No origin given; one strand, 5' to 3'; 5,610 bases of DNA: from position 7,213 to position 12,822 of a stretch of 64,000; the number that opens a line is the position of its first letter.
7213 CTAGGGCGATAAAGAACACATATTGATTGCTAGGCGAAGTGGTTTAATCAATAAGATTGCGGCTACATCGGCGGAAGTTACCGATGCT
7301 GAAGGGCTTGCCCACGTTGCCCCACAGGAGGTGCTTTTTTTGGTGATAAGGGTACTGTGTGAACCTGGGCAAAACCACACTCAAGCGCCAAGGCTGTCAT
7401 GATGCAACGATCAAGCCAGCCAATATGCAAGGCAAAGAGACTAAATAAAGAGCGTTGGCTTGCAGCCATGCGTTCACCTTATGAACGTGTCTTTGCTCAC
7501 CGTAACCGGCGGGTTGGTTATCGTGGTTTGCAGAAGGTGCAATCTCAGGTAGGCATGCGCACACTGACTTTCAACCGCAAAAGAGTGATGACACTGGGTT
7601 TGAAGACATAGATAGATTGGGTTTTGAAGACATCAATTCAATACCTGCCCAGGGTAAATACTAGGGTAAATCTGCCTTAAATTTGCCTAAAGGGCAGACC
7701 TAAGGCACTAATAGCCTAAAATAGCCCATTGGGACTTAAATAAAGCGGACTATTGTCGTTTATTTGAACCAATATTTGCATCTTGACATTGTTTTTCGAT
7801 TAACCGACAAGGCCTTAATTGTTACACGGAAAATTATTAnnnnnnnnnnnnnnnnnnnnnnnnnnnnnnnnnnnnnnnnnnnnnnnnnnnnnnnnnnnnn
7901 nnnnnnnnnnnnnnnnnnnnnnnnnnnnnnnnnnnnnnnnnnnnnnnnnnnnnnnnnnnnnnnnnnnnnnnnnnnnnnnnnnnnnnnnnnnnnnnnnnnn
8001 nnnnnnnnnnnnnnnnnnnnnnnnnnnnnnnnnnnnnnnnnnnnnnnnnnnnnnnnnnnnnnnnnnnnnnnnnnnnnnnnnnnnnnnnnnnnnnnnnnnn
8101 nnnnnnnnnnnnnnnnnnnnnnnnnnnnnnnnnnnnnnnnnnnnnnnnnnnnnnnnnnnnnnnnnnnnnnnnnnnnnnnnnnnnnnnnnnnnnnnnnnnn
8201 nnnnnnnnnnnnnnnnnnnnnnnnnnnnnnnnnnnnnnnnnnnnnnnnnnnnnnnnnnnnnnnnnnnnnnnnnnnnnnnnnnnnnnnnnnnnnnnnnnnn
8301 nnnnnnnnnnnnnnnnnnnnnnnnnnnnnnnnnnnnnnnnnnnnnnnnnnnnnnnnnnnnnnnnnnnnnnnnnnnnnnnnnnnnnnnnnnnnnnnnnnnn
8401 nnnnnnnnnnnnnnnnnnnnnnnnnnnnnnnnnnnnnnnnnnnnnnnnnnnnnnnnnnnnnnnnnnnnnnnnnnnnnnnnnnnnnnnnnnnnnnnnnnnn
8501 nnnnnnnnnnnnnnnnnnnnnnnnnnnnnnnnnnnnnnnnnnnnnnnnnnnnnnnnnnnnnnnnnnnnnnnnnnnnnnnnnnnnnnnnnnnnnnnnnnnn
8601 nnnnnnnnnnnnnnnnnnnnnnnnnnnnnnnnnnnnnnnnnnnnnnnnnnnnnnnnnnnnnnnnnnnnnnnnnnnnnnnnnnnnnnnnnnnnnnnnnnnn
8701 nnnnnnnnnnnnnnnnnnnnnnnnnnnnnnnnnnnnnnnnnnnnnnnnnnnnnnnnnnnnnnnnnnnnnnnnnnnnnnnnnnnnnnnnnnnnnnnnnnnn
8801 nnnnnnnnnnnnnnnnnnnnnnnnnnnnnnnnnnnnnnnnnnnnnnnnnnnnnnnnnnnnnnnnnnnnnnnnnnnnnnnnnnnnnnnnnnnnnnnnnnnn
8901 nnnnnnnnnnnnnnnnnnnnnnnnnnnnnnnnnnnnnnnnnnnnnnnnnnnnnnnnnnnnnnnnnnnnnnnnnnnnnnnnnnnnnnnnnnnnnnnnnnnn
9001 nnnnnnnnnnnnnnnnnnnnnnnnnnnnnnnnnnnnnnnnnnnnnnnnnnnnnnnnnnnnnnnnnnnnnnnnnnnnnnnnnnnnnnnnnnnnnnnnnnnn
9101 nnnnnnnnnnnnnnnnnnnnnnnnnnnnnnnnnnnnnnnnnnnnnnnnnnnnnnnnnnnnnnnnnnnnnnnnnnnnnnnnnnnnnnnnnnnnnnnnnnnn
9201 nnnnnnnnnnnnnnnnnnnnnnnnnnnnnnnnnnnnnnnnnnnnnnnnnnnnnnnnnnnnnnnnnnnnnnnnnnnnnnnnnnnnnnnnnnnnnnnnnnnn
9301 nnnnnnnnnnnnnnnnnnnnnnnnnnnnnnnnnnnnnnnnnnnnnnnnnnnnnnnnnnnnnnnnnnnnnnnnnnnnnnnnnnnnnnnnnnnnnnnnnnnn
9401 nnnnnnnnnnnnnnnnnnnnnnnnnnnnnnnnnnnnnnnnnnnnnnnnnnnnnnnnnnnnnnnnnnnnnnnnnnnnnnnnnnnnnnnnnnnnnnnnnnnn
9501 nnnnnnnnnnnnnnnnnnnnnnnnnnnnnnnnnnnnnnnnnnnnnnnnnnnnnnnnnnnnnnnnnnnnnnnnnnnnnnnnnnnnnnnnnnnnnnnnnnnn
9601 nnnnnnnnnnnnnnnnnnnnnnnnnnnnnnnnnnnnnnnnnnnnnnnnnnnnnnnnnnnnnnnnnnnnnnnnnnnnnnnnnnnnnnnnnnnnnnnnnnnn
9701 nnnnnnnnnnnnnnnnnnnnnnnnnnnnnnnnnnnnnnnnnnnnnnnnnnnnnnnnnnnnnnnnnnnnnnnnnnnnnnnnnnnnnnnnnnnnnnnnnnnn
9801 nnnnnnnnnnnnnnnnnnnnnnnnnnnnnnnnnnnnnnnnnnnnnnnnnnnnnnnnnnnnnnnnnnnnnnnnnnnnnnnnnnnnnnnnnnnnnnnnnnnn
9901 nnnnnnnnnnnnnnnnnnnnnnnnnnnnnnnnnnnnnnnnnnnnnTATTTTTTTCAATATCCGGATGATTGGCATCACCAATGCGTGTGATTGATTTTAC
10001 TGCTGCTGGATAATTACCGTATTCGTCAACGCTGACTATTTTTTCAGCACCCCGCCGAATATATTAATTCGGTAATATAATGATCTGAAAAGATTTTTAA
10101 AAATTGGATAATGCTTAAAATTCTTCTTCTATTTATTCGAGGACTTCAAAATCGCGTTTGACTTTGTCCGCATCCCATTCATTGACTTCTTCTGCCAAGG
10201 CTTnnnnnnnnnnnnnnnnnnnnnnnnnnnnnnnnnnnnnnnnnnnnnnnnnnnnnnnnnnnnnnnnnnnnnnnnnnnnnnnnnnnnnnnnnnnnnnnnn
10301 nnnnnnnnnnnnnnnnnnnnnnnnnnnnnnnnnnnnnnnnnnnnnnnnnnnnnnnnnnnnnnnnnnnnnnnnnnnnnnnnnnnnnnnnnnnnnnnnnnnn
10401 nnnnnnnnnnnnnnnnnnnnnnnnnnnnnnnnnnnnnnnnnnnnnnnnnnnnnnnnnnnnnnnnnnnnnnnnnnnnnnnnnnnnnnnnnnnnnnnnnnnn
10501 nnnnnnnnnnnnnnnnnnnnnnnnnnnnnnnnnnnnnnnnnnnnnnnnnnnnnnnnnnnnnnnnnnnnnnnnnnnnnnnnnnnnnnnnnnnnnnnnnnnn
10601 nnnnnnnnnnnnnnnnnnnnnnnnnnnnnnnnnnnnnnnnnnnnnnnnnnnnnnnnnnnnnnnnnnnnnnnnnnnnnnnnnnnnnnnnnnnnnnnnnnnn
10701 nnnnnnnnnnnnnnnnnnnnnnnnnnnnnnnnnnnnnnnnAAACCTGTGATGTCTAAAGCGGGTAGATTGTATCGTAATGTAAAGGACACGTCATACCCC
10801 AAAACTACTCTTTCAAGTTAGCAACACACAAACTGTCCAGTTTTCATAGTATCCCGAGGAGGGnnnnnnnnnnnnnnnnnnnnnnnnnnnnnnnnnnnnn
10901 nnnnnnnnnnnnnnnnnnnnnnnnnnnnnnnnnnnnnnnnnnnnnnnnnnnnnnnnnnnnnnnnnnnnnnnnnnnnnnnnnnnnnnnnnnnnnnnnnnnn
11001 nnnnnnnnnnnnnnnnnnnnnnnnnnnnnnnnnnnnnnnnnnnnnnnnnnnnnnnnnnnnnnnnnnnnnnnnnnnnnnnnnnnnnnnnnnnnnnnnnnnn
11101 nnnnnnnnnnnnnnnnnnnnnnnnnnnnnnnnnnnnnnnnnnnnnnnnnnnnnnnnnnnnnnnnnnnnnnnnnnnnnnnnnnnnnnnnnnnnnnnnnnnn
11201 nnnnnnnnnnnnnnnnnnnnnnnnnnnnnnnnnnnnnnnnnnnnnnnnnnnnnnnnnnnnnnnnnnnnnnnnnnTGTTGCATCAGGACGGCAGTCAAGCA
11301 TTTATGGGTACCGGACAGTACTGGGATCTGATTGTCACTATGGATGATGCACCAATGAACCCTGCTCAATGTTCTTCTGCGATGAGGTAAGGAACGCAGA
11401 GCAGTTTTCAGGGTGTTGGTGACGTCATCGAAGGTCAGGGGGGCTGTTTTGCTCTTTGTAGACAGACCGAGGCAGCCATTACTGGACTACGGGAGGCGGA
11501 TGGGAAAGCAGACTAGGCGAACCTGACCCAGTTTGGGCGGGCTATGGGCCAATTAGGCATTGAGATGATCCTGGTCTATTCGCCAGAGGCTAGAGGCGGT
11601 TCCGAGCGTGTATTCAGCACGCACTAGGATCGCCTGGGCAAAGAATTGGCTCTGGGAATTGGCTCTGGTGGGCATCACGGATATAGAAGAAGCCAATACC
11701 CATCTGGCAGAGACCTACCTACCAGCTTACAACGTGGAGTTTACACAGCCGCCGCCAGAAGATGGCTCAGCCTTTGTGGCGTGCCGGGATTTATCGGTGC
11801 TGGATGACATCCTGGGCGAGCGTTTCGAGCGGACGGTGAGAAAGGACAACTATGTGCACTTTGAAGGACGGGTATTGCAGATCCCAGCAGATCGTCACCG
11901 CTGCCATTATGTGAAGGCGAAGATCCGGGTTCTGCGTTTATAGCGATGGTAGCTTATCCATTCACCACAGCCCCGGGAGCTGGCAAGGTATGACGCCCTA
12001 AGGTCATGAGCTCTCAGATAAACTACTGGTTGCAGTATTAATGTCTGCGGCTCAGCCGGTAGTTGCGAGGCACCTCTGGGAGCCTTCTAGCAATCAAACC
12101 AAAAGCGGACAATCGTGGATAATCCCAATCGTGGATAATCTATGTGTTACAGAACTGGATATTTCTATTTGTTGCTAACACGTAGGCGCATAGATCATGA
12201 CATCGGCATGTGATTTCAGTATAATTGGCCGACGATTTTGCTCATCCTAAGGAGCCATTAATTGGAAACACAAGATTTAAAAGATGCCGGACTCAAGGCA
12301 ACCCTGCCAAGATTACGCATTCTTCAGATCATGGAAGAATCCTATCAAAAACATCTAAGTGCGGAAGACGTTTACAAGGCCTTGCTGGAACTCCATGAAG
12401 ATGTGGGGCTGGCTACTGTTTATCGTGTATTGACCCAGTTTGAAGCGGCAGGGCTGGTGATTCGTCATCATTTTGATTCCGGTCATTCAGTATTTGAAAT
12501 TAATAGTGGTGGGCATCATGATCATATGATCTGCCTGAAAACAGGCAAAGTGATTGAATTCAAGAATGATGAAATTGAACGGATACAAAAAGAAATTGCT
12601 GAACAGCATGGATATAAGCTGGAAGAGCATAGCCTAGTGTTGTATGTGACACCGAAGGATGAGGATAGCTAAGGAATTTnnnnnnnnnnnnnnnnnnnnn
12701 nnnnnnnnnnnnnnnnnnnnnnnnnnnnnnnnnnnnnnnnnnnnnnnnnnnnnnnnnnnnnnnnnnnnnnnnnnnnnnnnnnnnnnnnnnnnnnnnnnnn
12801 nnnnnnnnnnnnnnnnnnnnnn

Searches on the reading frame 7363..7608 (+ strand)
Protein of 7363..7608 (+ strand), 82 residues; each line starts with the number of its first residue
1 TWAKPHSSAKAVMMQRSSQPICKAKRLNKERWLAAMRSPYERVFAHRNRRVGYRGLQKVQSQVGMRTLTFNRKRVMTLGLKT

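Call 81: search_protein_families(library=pfam, proteins=[window:7363-7608:+], max_evalue=10)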
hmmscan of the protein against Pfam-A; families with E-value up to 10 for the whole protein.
seq(82 aa): 1 family
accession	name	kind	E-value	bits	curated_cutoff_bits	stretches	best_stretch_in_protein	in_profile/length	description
PF13751.12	DDE_Tnp_1_6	-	0.0007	20.3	25.1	1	27-75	68-124/125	Transposase DDE domain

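Call 82: search_protein_families(library=ncbifam, proteins=[window:7363-7608:+], max_evalue=10)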
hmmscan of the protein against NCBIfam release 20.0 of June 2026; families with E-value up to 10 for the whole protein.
seq(82 aa): 2 families
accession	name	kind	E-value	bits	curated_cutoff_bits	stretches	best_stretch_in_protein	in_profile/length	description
NF033551.1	transpos_IS1182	equivalog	5.7e-05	22.2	270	1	31-78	435-488/488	IS1182 family transposase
NF033581.1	transpos_IS5_4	equivalog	0.035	13.5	140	1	17-71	225-283/285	IS5 family transposase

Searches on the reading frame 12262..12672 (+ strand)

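Call 62: search_protein_families(library=pfam, proteins=[window:12262-12672:+], max_evalue=0.01)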
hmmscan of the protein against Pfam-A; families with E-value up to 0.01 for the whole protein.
window:12262-12672:+ (136 aa): 2 families
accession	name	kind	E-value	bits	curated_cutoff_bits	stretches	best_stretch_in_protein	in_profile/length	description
PF01475.25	FUR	-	1.8e-45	154.4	23.1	1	9-128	2-121/121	Ferric uptake regulator family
PF03551.20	PadR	-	0.0077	16.6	27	0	39-85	17-70/75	Transcriptional regulator PadR-like family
